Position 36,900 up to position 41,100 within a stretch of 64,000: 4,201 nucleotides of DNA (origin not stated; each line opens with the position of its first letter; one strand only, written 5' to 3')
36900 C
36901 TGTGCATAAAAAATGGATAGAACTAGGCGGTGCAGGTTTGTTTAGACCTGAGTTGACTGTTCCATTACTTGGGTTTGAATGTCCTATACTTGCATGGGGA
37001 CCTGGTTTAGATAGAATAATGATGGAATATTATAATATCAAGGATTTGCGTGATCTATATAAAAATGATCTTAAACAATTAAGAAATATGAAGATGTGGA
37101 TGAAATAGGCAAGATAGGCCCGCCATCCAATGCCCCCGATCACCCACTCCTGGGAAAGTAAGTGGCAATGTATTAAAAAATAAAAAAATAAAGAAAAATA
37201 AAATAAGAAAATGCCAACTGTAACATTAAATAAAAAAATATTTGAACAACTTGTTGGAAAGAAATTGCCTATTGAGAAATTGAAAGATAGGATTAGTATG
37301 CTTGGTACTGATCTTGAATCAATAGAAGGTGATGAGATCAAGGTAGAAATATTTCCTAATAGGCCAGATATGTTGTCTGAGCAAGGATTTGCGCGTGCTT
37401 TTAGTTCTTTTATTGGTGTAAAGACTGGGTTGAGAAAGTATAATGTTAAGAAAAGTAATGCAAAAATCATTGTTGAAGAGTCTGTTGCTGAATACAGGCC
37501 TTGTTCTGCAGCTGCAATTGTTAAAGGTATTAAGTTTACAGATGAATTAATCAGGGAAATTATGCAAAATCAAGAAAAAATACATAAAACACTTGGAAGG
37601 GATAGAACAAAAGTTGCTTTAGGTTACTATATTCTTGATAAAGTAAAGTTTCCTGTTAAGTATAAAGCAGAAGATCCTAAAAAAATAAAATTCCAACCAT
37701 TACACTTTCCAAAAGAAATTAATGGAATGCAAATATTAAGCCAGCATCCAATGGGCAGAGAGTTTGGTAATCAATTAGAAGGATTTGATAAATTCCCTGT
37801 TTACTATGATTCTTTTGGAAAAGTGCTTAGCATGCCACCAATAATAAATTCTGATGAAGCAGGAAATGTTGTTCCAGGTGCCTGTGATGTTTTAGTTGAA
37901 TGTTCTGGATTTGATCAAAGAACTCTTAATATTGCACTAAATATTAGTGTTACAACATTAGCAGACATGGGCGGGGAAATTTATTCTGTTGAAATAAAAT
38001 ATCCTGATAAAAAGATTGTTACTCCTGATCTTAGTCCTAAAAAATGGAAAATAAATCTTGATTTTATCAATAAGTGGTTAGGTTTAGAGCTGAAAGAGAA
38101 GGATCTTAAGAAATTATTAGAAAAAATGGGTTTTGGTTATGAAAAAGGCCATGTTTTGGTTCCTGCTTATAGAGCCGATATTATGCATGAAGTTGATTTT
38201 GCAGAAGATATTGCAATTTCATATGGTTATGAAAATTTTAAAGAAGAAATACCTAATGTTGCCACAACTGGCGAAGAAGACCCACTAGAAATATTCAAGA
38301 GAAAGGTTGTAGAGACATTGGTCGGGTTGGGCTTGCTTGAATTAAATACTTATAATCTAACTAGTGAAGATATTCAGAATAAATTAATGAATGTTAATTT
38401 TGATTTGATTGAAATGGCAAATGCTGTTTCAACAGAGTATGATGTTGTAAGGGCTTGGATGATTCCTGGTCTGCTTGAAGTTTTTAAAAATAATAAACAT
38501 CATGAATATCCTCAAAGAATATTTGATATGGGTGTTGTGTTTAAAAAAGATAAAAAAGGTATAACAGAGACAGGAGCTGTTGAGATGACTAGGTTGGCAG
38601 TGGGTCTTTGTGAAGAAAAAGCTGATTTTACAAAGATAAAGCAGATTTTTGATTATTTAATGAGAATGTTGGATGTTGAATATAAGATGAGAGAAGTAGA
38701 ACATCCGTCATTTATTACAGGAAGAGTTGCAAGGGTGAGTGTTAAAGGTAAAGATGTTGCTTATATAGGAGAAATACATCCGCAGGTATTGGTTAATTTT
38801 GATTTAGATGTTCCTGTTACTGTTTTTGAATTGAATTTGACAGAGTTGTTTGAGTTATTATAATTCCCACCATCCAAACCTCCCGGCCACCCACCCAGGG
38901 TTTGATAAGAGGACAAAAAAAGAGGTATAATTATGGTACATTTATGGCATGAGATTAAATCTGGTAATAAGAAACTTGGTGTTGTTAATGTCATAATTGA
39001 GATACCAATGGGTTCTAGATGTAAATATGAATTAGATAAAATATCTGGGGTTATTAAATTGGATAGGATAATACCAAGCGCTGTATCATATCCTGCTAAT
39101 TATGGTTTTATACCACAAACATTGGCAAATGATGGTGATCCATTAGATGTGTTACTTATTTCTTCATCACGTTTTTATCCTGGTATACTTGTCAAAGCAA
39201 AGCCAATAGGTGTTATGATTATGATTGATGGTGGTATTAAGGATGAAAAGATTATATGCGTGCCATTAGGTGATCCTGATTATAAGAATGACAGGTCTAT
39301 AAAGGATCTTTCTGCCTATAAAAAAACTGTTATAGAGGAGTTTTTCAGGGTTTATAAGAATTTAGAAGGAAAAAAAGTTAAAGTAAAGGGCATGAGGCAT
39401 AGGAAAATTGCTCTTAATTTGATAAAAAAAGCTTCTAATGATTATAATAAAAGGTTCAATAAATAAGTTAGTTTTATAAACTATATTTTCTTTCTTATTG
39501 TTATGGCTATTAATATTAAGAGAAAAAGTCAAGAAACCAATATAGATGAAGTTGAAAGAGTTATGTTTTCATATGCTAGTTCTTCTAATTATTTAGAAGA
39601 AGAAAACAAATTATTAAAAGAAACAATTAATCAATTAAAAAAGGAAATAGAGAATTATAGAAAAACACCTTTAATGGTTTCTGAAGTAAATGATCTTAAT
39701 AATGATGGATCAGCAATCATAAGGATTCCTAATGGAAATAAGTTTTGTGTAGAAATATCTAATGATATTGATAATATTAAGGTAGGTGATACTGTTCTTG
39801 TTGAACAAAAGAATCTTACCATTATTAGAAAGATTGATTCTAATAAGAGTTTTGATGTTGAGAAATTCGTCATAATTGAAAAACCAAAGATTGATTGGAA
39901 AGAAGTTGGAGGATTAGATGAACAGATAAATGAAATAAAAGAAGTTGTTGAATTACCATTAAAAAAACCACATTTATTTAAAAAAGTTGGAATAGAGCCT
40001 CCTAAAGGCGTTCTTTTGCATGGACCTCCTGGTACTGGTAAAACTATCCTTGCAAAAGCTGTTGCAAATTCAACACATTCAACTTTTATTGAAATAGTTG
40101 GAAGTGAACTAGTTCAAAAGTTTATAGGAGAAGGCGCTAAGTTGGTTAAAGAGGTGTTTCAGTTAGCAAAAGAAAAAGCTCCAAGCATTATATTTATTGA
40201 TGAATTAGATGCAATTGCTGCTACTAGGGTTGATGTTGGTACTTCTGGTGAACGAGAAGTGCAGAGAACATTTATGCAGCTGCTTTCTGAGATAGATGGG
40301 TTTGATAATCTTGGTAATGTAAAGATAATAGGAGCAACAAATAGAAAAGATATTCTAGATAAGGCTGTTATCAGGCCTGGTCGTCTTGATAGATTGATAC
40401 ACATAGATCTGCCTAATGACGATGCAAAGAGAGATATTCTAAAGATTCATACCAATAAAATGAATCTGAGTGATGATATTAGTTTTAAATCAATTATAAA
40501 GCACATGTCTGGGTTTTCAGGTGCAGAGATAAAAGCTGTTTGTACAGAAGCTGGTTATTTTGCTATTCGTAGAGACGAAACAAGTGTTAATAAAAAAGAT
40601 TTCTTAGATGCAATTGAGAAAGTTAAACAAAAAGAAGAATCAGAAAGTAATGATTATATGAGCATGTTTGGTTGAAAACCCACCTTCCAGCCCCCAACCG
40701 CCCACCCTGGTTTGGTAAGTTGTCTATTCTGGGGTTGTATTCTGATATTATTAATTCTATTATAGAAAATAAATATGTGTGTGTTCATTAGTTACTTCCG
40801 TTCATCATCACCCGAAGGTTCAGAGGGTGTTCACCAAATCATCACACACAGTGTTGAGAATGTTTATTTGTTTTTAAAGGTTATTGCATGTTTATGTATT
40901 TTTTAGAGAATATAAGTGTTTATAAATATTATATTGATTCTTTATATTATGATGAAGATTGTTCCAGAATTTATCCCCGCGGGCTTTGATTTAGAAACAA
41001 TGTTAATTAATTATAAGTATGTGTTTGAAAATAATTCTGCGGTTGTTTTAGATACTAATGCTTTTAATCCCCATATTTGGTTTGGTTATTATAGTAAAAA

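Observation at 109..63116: Orientation-locked C-rich intergenic repeat family with a conserved four-tract i-motif/G-quadruplex pattern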

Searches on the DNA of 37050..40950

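Call 42: search_rna_families(source=window, start=37050, end=40950, threshold=evalue, max_evalue=10)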
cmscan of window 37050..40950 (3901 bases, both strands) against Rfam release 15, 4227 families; matches with E-value up to 10: 3.
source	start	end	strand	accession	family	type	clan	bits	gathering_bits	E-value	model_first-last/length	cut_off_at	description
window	39756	39827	+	RF01604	plasmodium_snoR28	Gene; snRNA; snoRNA; CD-box;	-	23.9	63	1.7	1-78/78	no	small nucleolar RNA snoR28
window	40508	40709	+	RF02103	DLEU1_1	Gene; lncRNA;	-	18.8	30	2.6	1-190/190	no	Deleted in lymphocytic leukemia 1 conserved region 1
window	40658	40748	-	RF01880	Xist_exon1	Gene; lncRNA;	-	15.5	50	0.61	1-85/85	no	X-chromosome inactivation gene exon 1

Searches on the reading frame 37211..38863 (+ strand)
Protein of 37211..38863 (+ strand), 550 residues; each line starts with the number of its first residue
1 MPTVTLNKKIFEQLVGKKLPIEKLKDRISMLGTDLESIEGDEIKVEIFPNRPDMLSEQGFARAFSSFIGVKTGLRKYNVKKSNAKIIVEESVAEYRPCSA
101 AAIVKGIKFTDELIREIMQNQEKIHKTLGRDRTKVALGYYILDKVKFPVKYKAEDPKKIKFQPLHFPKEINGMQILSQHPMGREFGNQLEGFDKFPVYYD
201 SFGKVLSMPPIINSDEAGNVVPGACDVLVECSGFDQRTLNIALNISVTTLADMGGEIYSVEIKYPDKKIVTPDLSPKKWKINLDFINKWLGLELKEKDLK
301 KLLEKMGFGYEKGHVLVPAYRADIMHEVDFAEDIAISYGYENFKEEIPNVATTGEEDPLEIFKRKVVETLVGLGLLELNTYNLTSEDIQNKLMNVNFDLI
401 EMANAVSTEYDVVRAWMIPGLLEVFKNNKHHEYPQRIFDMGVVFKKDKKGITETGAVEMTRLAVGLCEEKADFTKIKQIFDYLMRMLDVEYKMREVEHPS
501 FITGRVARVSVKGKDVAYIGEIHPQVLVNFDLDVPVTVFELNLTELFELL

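Call 24: find_homologous_proteins(query=window:37211-38863:+, max_evalue=1e-20)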
Query window:37211-38863:+ (550 aa): 3805 proteins with E <= 1e-20 among 8000 candidates; the best 120 are listed.
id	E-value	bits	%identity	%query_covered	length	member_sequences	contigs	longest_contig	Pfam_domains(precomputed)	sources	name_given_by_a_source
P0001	0.0e+0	1234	100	100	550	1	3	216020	PF03484.22,PF17759.7,PF18262.8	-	-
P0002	0.0e+0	1101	87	100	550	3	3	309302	PF03484.22,PF17759.7,PF18262.8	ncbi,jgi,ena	-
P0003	8.1e-248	842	68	100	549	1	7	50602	PF01409.26,PF03484.22,PF17759.7,PF18262.8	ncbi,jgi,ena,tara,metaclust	tara:strand:- start:3023 stop:4672 length:1650 start_codon:yes stop_codon:yes gene_type:complete|met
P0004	4.1e-240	816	65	100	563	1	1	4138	PF03484.22,PF17759.7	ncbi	-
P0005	1.1e-238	812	65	100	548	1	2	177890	PF01409.26,PF03484.22,PF17759.7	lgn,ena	-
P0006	2.3e-229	781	64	99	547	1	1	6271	PF03484.22,PF17759.7,PF18262.8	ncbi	-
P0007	6.0e-228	776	62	100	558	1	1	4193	PF03484.22,PF17759.7,PF18262.8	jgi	jgi:phenylalanyl-tRNA synthetase beta chain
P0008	6.6e-228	776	64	100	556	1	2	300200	PF01409.26,PF03484.22,PF17759.7,PF18262.8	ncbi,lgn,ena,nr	ncbi:MAG: phenylalanine--tRNA ligase subunit beta [Nanoarchaeota archaeon]|nr:phenylalanine--tRNA li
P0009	9.8e-228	776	63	100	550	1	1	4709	PF03484.22,PF17759.7,PF18262.8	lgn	-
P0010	2.1e-227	774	62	100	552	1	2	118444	PF03484.22,PF17759.7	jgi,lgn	-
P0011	9.2e-227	772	60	100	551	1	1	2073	PF01409.26,PF03484.22,PF17759.7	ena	-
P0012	1.1e-226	772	62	100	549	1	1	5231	PF03483.23,PF03484.22,PF17759.7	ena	-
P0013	1.2e-226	772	63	99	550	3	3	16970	PF03483.23,PF03484.22,PF17759.7,PF18262.8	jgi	-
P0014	5.0e-226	770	62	99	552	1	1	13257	PF03484.22,PF17759.7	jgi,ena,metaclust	metaclust:\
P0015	1.2e-225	769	61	100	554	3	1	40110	PF03484.22,PF17759.7,PF18262.8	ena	-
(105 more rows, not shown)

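Call 25: find_encoding_contigs(protein=P0002, flank=10000, max_places=3)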
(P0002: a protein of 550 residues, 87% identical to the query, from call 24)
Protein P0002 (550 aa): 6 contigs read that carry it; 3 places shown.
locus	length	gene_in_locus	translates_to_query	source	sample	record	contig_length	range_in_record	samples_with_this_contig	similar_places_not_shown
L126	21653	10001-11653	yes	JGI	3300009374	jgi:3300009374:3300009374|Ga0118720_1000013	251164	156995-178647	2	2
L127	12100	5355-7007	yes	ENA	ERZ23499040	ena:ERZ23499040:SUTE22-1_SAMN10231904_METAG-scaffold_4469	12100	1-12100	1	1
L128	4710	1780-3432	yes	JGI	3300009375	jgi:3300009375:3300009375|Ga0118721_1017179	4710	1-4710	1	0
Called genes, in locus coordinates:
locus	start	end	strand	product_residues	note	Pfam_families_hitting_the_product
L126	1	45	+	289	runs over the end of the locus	PF00753:Lactamase_B, PF13691:Lactamase_B_4, PF23023:Anti-Pycsar_Apyc1, PF12706:Lactamase_B_2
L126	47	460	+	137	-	PF01870:Hjc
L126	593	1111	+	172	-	PF02002:TFIIE_alpha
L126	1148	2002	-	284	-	PF01171:ATP_bind_3, PF03054:tRNA_Me_trans (weak), PF06508:QueC (weak)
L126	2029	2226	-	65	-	PF01194:RNA_pol_N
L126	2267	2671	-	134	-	PF00380:Ribosomal_S9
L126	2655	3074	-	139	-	PF00572:Ribosomal_L13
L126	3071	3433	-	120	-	PF17135:Ribosomal_L18, PF00828:Ribosomal_L27A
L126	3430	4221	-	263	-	PF01193:RNA_pol_L, PF01000:RNA_pol_A_bac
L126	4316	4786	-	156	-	PF00411:Ribosomal_S11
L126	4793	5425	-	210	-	PF01479:S4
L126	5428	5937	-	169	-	PF00416:Ribosomal_S13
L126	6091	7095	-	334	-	PF04909:Amidohydro_2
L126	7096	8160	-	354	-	PF05343:Peptidase_M42, PF01546:Peptidase_M20, PF04389:Peptidase_M28 (weak), PF02127:Peptidase_M18 (weak)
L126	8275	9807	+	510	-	PF01409:tRNA-synt_2d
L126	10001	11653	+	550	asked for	PF18262:PhetRS_B1 (faint), PF03484:B5, PF17759:tRNA_synthFbeta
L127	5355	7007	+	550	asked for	PF18262:PhetRS_B1 (faint), PF03484:B5, PF17759:tRNA_synthFbeta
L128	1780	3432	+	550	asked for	PF18262:PhetRS_B1 (faint), PF03484:B5, PF17759:tRNA_synthFbeta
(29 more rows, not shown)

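Call 26: find_encoding_contigs(protein=P0003, flank=10000, max_places=3)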
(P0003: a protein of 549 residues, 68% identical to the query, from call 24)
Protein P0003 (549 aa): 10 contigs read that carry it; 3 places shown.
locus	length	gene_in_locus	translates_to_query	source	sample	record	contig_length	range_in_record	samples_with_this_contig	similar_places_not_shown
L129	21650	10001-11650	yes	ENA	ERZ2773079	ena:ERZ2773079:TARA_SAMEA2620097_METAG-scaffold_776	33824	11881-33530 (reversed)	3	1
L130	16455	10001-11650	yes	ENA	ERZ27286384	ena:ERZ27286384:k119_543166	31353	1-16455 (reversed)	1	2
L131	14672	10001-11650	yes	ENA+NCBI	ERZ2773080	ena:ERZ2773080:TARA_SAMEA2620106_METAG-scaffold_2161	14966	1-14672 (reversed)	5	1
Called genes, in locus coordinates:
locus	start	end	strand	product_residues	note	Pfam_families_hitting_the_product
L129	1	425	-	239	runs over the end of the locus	?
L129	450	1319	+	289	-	PF00753:Lactamase_B, PF13691:Lactamase_B_4, PF23023:Anti-Pycsar_Apyc1, PF12706:Lactamase_B_2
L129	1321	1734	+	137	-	PF01870:Hjc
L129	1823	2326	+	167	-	PF02002:TFIIE_alpha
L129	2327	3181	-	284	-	PF00764:Arginosuc_synth (weak), PF01171:ATP_bind_3, PF03054:tRNA_Me_trans, PF06508:QueC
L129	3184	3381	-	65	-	PF01194:RNA_pol_N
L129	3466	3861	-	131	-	PF00380:Ribosomal_S9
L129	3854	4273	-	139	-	PF00572:Ribosomal_L13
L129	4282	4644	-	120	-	PF17135:Ribosomal_L18, PF00828:Ribosomal_L27A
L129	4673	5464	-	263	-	PF01193:RNA_pol_L, PF01000:RNA_pol_A_bac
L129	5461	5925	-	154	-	PF00411:Ribosomal_S11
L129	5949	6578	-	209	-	PF01479:S4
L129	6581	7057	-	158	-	PF00416:Ribosomal_S13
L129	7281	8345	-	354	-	PF02127:Peptidase_M18 (faint), PF04389:Peptidase_M28 (faint), PF05343:Peptidase_M42, PF01546:Peptidase_M20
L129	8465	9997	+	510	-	PF01409:tRNA-synt_2d, PF00587:tRNA-synt_2b (weak)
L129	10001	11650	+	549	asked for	PF18262:PhetRS_B1, PF03484:B5, PF01409:tRNA-synt_2d (weak), PF17759:tRNA_synthFbeta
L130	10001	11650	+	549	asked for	PF18262:PhetRS_B1, PF03484:B5, PF01409:tRNA-synt_2d (weak), PF17759:tRNA_synthFbeta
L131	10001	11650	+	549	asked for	PF18262:PhetRS_B1, PF03484:B5, PF01409:tRNA-synt_2d (weak), PF17759:tRNA_synthFbeta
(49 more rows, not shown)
